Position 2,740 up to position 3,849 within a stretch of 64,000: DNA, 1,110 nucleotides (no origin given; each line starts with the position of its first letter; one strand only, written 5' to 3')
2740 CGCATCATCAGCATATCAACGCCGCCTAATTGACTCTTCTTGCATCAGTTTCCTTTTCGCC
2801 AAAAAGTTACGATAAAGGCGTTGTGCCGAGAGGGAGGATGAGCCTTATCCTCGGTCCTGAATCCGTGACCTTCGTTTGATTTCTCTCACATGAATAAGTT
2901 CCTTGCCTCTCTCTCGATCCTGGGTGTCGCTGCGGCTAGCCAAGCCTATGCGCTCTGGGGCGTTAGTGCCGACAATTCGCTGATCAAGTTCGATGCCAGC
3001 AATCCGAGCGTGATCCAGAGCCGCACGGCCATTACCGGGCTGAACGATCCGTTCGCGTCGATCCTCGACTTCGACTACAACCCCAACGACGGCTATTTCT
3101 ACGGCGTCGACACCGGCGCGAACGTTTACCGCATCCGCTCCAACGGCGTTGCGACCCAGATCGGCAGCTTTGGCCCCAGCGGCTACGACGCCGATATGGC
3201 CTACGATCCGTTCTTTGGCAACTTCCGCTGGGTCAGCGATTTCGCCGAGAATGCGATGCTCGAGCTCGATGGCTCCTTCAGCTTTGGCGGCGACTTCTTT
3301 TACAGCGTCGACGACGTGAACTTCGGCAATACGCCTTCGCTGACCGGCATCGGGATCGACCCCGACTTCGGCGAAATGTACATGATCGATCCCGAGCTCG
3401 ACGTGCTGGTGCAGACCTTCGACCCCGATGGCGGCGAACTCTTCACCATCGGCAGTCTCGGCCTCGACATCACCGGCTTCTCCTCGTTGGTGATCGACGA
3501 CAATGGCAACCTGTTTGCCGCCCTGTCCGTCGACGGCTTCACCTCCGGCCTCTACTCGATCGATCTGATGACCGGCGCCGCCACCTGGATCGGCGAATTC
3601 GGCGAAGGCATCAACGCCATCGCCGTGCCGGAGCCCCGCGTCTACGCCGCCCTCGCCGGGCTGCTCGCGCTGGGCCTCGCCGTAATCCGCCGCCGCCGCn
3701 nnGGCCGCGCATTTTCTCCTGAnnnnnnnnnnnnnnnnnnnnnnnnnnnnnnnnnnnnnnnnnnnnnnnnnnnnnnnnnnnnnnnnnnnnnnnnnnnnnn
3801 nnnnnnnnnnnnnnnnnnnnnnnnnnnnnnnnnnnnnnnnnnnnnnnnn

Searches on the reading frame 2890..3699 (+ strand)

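Call 7: search_protein_families(library=pfam, proteins=[window:2890-3699:+], max_evalue=0.001)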
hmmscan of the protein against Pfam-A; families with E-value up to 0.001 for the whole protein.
window:2890-3699:+ (270 aa): 2 families
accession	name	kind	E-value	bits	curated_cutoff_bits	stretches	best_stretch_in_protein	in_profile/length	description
PF14339.12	DUF4394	-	1.4e-30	106.8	29.6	1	31-244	2-229/230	Domain of unknown function (DUF4394)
PF21959.2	DUF6923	-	6.5e-07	29.8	27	1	63-94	42-78/234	Repeat of unknown function (DUF6923)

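Call 51: search_protein_families(library=ncbifam, proteins=[window:2890-3699:+], max_evalue=1)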
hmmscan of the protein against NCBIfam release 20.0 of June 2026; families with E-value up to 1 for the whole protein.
window:2890-3699:+ (270 aa): 6 families
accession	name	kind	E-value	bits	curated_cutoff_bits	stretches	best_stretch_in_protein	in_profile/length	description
NF038126.1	PEP_CTERM_FxDxF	subfamily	0.0022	18.2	50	1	223-268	130-165/165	FxDxF family PEP-CTERM protein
NF038129.1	PEP_NF038129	equivalog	0.0038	17.1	65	1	193-270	117-194/194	NF038129 family PEP-CTERM protein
TIGR02595.1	PEP_CTERM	domain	0.014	16.2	16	1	246-270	1-23/24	PEP-CTERM sorting domain-containing protein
NF041538.1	PEP_EDSA_1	subfamily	0.015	15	100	1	176-270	212-307/307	EDSAP-1 family PEP-CTERM protein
NF045638.1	Mrt_dep_phytase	exception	0.073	11.7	440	1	9-94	198-288/430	myxosortase-dependent phytase-like phosphatase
NF038118.1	PEP_CTERM_CCXG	equivalog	0.15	11.7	90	1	229-270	159-199/199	CCXG family PEP-CTERM protein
